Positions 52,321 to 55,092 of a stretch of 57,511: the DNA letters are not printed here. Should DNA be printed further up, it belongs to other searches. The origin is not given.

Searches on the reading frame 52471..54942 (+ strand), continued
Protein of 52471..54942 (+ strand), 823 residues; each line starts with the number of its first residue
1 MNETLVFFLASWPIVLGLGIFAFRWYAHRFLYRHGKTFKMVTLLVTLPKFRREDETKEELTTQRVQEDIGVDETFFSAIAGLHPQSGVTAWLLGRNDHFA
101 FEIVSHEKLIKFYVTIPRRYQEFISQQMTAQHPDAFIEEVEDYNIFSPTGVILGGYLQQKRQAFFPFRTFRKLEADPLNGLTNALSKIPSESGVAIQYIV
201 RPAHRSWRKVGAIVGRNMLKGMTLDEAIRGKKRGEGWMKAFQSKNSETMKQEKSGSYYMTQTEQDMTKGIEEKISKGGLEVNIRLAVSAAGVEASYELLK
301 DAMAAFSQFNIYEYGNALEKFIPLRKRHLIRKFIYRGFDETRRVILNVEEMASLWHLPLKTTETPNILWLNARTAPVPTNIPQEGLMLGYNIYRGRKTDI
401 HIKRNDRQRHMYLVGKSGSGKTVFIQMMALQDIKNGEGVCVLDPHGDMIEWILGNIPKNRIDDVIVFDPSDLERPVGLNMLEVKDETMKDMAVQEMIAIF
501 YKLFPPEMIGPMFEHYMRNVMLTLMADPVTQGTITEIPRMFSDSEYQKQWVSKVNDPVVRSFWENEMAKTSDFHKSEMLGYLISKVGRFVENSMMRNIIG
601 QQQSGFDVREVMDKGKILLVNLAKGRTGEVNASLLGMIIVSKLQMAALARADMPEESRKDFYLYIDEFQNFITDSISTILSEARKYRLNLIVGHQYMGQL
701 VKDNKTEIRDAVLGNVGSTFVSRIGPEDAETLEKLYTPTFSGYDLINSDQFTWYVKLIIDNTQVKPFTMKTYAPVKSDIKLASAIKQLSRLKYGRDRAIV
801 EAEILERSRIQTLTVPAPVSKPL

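Call 66: search_protein_families(library=pfam, proteins=[L087:2858-5119:+, L087:5119-6168:+, L087:6165-6662:+, L087:6749-8680:+, L087:8677-11115:+, L087:11200-12195:+, L087:12200-13174:+, L087:13171-14010:+, L087:14212-15198:+, L087:15272-16252:+], max_evalue=0.001)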
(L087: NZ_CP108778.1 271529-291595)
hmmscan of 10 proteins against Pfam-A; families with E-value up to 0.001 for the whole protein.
L087:2858-5119:+ (753 aa): 1 family
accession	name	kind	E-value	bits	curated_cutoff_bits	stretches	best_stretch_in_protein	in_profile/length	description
PF19597.4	TrbL_4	-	6.8e-06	26.1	27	1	256-404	112-244/276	Conjugal transfer protein TrbL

L087:5119-6168:+ (349 aa): 1 family
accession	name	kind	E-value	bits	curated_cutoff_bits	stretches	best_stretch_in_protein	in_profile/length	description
PF12666.12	PrgI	-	1.3e-17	64.6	27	1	14-101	1-89/91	PrgI family protein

L087:6165-6662:+ (165 aa): 1 family
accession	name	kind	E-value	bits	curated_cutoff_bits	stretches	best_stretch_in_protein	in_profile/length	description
PF25680.1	Mom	-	0.00058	20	27.1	1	3-99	2-109/202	Mom protein family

L087:6749-8680:+ (643 aa): 4 families
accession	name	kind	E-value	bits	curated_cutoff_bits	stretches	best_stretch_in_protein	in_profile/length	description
PF19044.6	P-loop_TraG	-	1.6e-14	53.8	25.8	2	445-539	250-347/413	TraG P-loop domain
PF12846.13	AAA_10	-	1e-11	44.9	27.5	1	420-497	215-292/362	AAA-like domain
PF11130.14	TraC_F_IV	-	1.6e-05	24.6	28.1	1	52-164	266-374/375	TraC protein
PF01935.23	DUF87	-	5e-05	23.9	23.2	1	232-292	29-92/220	Helicase HerA, central domain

L087:8677-11115:+ (812 aa): 7 families
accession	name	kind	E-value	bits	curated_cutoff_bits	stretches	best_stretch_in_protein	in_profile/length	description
PF02534.20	T4SS-DNA_transf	-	2.4e-10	40.3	20.1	1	415-494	37-114/468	Type IV secretory system Conjugative DNA transfer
PF10412.15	TrwB_AAD_bind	-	2.1e-09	37.2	20.5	1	415-484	9-72/387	Type IV secretion-system coupling protein DNA-binding domain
PF01935.23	DUF87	-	1.3e-06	29.2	23.2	1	421-484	23-83/220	Helicase HerA, central domain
PF13401.12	AAA_22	-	1.8e-06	28.8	27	0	419-459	3-43/130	AAA domain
PF12696.13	TraG-D_C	-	1.3e-05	25.6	22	1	673-740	4-72/126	TraM recognition site of TraD and TraG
PF01580.24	FtsK_SpoIIIE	-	0.00022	21.2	24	1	418-443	36-61/221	FtsK/SpoIIIE family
PF25199.1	nSTAND_NTPase5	-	0.00093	19.5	34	0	417-480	37-101/145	Novel STAND NTPase 5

L087:11200-12195:+ (331 aa): 1 family
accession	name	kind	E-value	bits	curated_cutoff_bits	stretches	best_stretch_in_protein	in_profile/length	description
PF13814.12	Replic_Relax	-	2.7e-36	125.9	25.3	1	24-206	2-178/191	Replication-relaxation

L087:12200-13174:+ (324 aa): 3 families
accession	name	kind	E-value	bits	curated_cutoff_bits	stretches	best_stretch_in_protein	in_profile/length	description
PF00877.26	NLPC_P60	-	7.5e-20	71.3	23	1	213-310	1-97/105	NlpC/P60 family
PF01464.25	SLT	-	2.4e-08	34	21.3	1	69-182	5-109/117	Transglycosylase SLT domain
PF13406.11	SLT_2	-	0.00093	18.9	24.3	0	106-159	153-206/292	Transglycosylase SLT domain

L087:13171-14010:+ (279 aa): 0 families

L087:14212-15198:+ (328 aa): 0 families

L087:15272-16252:+ (326 aa): 0 families

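Call 88: search_protein_families(library=pfam, proteins=[L088:1353-1694:+, L088:1736-3493:+, L088:3490-4386:+, L088:4389-5591:+, L088:5598-8876:+, L088:8869-9999:+, L088:9989-13012:+, L088:13367-14641:+], max_evalue=0.001)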
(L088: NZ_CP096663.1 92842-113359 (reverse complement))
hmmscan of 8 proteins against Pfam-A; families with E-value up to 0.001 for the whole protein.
L088:1353-1694:+ (113 aa): 1 family
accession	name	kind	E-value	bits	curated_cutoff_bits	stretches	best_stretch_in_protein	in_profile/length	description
PF18895.5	T4SS_pilin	-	7e-10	39.3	26.6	1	28-90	5-66/71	Type IV secretion system pilin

L088:1736-3493:+ (585 aa): 0 families

L088:3490-4386:+ (298 aa): 0 families

L088:4389-5591:+ (400 aa): 0 families

L088:5598-8876:+ (1092 aa): 1 family
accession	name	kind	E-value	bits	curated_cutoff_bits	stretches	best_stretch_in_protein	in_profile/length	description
PF12696.13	TraG-D_C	-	1.4e-05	25.4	22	1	866-955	4-95/126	TraM recognition site of TraD and TraG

L088:8869-9999:+ (376 aa): 0 families

L088:9989-13012:+ (1007 aa): 3 families
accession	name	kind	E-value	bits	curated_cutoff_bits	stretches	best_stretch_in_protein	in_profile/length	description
PF12696.13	TraG-D_C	-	7e-06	26.4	22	1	366-445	3-85/126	TraM recognition site of TraD and TraG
PF02534.20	T4SS-DNA_transf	-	1.4e-05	24.6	20.1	1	294-447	235-390/468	Type IV secretory system Conjugative DNA transfer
PF10412.15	TrwB_AAD_bind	-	0.00028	20.3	20.5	1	107-408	8-288/387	Type IV secretion-system coupling protein DNA-binding domain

L088:13367-14641:+ (424 aa): 1 family
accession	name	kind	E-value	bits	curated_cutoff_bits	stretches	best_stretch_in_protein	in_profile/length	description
PF22763.1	NrS1-1_pol-like_HBD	-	9.1e-32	109.2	27.9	1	244-309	1-64/64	NrS-1 polymerase HBD domain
